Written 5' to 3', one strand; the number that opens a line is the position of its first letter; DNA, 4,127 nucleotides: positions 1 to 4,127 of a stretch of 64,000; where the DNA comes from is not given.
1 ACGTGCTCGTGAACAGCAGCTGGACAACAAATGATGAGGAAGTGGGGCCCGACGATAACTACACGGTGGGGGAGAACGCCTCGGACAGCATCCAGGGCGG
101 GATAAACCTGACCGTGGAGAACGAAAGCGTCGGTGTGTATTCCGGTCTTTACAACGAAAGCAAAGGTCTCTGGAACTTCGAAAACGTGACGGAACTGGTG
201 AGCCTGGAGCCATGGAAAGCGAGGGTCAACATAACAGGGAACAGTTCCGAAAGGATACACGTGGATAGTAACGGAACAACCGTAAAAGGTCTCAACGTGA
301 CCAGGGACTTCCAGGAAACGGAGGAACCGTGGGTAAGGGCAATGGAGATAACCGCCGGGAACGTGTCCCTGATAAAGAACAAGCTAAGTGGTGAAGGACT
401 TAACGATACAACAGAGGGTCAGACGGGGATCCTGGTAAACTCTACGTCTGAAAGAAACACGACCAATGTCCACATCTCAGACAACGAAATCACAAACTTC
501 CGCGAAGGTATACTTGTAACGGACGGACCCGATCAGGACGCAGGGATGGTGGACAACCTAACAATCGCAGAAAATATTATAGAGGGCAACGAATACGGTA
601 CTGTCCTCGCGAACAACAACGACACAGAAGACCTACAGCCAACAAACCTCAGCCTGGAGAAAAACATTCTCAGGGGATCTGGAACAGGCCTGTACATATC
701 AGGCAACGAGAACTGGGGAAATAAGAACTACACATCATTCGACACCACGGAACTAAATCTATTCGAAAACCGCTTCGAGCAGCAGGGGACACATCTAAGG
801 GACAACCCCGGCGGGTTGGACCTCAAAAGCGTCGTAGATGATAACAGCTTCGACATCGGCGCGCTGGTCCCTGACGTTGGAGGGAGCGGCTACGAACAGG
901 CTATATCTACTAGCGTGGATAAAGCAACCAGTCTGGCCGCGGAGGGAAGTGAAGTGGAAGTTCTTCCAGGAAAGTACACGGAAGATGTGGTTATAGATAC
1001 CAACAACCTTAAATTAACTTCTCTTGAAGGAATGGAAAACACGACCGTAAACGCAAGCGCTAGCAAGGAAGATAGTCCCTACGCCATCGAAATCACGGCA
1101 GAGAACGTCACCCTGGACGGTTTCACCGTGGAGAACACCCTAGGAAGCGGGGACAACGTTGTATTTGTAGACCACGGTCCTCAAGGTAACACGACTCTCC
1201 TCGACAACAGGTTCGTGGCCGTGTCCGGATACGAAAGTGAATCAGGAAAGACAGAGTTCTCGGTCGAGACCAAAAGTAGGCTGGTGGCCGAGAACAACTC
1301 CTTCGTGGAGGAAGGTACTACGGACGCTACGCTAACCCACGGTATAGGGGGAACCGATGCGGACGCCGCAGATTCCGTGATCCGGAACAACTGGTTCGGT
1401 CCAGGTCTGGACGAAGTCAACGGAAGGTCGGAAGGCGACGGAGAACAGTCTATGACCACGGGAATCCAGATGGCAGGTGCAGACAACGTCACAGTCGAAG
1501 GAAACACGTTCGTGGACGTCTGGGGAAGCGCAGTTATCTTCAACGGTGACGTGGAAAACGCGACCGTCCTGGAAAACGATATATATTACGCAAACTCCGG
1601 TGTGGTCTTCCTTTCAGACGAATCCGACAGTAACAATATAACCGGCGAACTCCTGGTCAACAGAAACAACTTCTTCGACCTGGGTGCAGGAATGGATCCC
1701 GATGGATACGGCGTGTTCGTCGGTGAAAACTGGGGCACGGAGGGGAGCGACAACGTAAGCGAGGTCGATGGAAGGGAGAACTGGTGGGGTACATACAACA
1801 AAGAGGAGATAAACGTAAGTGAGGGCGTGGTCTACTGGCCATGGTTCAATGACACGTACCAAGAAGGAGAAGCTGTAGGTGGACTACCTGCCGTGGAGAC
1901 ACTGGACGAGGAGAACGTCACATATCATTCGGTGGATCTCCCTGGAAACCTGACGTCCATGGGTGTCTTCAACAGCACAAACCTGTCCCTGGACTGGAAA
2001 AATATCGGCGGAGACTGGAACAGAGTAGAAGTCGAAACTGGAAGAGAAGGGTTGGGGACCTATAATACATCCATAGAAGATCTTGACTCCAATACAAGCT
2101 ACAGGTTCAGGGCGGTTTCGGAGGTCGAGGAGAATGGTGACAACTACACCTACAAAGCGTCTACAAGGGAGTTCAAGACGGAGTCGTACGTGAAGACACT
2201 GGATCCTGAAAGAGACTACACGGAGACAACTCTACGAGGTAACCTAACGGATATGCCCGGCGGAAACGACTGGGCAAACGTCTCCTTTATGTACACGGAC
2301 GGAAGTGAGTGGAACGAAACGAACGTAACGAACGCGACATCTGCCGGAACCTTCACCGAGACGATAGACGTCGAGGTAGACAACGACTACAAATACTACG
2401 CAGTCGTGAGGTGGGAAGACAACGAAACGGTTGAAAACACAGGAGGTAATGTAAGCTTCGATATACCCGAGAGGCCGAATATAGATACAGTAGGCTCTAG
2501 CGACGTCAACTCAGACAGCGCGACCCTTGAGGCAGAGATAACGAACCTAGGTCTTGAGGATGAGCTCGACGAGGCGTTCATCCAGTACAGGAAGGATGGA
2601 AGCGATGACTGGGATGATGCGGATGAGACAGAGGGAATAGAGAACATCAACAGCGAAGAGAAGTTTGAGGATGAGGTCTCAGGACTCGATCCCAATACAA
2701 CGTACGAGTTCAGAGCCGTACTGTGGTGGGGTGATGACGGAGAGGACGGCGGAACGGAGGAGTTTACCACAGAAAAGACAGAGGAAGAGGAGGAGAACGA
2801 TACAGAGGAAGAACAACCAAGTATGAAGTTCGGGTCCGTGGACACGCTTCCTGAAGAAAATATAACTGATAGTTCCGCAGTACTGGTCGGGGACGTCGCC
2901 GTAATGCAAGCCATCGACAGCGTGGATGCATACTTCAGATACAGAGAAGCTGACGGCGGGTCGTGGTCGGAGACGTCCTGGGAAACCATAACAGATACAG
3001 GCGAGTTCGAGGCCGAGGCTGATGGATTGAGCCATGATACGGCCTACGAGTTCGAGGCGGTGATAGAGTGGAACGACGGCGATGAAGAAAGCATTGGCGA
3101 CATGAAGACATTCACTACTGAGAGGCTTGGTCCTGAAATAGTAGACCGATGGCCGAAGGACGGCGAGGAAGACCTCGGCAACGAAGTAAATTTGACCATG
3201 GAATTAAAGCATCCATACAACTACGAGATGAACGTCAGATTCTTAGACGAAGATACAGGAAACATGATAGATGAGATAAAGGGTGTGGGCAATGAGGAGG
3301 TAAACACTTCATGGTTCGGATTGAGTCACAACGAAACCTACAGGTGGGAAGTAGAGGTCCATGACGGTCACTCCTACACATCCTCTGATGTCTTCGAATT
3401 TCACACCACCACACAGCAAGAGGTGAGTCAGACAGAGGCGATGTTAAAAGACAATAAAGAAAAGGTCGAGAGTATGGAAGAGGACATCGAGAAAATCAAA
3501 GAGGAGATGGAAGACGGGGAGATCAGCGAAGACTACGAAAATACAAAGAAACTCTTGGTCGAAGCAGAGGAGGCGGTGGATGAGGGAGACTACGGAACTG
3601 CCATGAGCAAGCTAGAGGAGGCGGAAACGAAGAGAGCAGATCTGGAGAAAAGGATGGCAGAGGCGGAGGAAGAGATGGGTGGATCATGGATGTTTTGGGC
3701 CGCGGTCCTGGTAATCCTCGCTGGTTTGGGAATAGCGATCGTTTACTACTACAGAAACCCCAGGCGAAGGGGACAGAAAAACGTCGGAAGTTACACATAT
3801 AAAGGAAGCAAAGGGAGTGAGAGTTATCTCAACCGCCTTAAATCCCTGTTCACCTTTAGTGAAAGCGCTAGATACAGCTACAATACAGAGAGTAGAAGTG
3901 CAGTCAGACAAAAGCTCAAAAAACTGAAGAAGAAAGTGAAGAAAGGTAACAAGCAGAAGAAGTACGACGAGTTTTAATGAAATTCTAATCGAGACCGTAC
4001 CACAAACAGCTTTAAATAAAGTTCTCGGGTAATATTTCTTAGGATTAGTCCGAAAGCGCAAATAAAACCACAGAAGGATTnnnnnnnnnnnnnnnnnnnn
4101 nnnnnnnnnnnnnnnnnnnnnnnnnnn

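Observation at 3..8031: Tandem array of three paralogous, glycosylation-sequon-dense, membrane-anchored surface proteins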

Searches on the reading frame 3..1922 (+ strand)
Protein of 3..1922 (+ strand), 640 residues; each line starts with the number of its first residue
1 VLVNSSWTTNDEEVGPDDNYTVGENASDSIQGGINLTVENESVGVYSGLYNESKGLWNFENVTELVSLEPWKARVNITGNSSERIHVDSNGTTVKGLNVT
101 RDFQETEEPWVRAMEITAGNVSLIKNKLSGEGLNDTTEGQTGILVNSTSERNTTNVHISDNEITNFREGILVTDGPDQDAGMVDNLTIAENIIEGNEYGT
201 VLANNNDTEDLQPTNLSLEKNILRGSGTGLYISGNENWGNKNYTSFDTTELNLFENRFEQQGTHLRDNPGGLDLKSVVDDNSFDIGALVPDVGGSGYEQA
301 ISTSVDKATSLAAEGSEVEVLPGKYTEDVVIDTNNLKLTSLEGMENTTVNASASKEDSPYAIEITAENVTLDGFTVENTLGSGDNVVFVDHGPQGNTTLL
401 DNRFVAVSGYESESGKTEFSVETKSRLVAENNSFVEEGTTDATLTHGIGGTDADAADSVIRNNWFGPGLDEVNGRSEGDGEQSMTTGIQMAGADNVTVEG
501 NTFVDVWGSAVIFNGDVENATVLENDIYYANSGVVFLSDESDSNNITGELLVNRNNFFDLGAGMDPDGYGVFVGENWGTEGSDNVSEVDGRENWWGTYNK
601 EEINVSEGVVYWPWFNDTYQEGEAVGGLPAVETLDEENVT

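Call 84: search_solved_structures(query=window:3-1922:+, max_evalue=1)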
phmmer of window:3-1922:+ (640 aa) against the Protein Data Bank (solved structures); distinct sequences matched with E-value up to 1: 0.

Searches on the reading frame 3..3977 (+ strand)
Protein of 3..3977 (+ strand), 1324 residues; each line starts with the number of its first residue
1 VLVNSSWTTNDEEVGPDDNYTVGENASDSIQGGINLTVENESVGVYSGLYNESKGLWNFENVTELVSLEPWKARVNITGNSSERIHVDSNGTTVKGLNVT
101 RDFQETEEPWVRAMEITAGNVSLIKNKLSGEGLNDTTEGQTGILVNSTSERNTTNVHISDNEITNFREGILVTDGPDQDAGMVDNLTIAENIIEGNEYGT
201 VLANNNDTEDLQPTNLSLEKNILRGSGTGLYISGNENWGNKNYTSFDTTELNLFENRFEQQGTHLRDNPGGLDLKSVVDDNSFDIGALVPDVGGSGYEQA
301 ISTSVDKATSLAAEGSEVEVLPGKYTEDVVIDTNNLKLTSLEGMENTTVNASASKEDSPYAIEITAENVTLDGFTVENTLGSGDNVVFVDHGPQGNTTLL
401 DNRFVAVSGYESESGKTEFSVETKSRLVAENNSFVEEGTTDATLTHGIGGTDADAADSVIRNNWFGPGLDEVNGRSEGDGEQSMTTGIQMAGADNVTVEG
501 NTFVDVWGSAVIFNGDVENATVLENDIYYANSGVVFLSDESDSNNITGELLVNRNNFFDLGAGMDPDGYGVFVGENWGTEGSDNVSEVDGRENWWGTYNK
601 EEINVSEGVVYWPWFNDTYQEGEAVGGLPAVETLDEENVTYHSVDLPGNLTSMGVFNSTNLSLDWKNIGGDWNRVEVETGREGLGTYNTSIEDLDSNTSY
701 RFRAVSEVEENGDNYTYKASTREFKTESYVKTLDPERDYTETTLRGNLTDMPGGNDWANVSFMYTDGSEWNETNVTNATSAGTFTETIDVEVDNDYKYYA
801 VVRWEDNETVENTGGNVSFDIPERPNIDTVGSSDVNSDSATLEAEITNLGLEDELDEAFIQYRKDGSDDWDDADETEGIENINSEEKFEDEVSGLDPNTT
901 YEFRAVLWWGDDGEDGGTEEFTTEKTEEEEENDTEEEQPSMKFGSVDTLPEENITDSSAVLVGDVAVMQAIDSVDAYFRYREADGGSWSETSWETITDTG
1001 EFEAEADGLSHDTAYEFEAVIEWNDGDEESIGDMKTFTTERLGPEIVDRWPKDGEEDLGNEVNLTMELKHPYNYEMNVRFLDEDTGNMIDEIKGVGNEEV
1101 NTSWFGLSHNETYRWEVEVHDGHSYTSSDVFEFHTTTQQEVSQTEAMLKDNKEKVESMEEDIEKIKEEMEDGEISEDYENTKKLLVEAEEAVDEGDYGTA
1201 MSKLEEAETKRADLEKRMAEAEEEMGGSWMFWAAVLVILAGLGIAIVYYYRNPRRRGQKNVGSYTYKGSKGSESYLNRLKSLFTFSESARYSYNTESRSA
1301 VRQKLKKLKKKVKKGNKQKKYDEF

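Call 3: search_protein_families(library=pfam, proteins=[window:3-3977:+], max_evalue=1)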
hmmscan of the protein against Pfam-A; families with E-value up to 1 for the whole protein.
window:3-3977:+ (1324 aa): 5 families
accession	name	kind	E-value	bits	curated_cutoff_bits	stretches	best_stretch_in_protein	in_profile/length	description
PF13229.12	Beta_helix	-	2.5e-08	34.2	25.9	2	415-555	22-138/158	Right handed beta helix region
PF16656.11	Pur_ac_phosph_N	-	3e-08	34.5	30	1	856-919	26-89/93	Purple acid Phosphatase, N-terminal domain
PF00041.27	fn3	-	9.1e-05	23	25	1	647-714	3-75/84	Fibronectin type III domain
PF16326.10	ABC_tran_CTD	-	0.56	10.9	32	1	1152-1193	14-55/69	ABC transporter C-terminal domain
PF09976.15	TPR_21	-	0.56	10.3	25.5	1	1135-1213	30-108/193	Tetratricopeptide repeat-like domain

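Call 4: search_protein_families(library=ncbifam, proteins=[window:3-3977:+], max_evalue=1)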
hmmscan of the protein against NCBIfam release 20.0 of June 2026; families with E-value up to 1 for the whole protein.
window:3-3977:+ (1324 aa): 4 families
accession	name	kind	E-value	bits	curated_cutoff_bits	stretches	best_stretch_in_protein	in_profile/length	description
TIGR04211.1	SH3_and_anchor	equivalog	2.5e-06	27.2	65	1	1137-1258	64-194/198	TIGR04211 family SH3 domain-containing protein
TIGR03805.1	beta_helix_1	subfamily_domain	3.6e-05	23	141.5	2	151-199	158-206/314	parallel beta-helix domain-containing protein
TIGR02168.1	SMC_prok_B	equivalog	0.0072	14.1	567.35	1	1137-1225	831-926/1181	chromosome segregation protein SMC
TIGR04527.1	mycoplas_twoTM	subfamily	0.51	10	125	0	1128-1220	36-132/248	MG_279/MG_280 family protein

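Call 12: find_homologous_proteins(query=window:3-3977:+, max_evalue=0.001)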
Query window:3-3977:+ (1324 aa): 1 proteins with E <= 0.001 among 8000 candidates.
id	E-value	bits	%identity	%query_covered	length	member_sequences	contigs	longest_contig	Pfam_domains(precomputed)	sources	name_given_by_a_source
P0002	0.0e+0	2944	100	100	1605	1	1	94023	PF16656.12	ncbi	ncbi:MAG: hypothetical protein ACLFTY_01520, partial [Candidatus Aenigmatarchaeota archaeon]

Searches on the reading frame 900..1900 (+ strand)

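Call 35: search_protein_families(library=pfam, proteins=[window:900-1900:+], max_evalue=1)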
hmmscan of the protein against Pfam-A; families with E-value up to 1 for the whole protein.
window:900-1900:+ (333 aa): 1 family
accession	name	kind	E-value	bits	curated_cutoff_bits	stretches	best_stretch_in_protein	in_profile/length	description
PF13229.12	Beta_helix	-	2.2e-06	27.8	25.9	1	116-256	22-138/158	Right handed beta helix region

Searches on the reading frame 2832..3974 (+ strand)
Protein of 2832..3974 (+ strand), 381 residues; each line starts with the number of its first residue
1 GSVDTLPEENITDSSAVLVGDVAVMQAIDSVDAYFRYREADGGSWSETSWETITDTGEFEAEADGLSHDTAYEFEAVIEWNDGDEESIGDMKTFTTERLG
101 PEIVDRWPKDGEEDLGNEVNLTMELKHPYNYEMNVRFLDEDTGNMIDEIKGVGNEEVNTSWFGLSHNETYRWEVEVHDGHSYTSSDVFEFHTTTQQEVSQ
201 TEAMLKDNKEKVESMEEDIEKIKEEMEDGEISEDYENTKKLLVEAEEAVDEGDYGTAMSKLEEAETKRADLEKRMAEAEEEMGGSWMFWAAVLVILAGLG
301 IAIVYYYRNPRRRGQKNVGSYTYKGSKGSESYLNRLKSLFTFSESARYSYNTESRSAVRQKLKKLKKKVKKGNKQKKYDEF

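Call 60: find_related_loci(query=A4, collection=metagenome_contigs, flank=10000)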
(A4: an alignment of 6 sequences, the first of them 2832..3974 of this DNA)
Query A4 (381 aa) in metagenome_contigs; peptide patterns used: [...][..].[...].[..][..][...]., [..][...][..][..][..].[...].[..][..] (x = any residue, [..] = any of these).
295 stretches matched a pattern; 3 encode a relative of the query (tblastn E <= 1e-3); 3 distinct loci.
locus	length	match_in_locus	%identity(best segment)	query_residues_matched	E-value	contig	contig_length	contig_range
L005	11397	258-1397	41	2-381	2e-77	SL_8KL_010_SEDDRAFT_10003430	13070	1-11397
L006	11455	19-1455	42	16-381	1e-61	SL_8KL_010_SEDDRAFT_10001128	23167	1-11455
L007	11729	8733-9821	37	1-100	5e-11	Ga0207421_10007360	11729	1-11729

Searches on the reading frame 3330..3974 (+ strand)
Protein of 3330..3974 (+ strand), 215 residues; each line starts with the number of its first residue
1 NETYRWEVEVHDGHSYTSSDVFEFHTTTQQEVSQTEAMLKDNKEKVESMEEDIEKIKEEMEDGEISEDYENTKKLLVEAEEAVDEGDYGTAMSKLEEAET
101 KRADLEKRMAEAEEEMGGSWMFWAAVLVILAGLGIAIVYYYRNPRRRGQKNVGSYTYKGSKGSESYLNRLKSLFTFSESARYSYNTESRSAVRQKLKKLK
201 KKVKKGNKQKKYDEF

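Call 35: search_protein_families(library=pfam, proteins=[window:3330-3974:+], max_evalue=1)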
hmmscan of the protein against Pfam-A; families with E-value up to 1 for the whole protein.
window:3330-3974:+ (215 aa): 9 families
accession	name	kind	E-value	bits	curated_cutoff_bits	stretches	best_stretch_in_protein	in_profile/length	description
PF12698.13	ABC2_membrane_3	-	0.016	14.7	31.6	1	120-198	3-76/347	ABC-2 family transporter protein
PF14276.11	DUF4363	-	0.097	13.1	27.5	1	43-75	8-40/107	Domain of unknown function (DUF4363)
PF10228.14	HPF1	-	0.11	12.6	27.1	1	39-92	164-214/251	Histone PARylation factor 1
PF06963.18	FPN1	-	0.17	10.9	24.6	1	68-139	225-269/430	Ferroportin1 (FPN1)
PF08826.15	DMPK_coil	-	0.19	12.3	22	1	75-116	15-55/61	DMPK coiled coil domain like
PF14171.11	SpoIISA_toxin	-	0.19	11.9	27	0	23-57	91-125/243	Toxin SpoIISA, type II toxin-antitoxin system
PF06781.17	CrgA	-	0.22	12.1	24.8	1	98-143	11-57/89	Cell division protein CrgA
PF16326.10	ABC_tran_CTD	-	0.32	11.7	32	1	43-84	14-55/69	ABC transporter C-terminal domain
PF03449.20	GreA_GreB_N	-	0.48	11.1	24.5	0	28-70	4-44/71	Transcription elongation factor, N-terminal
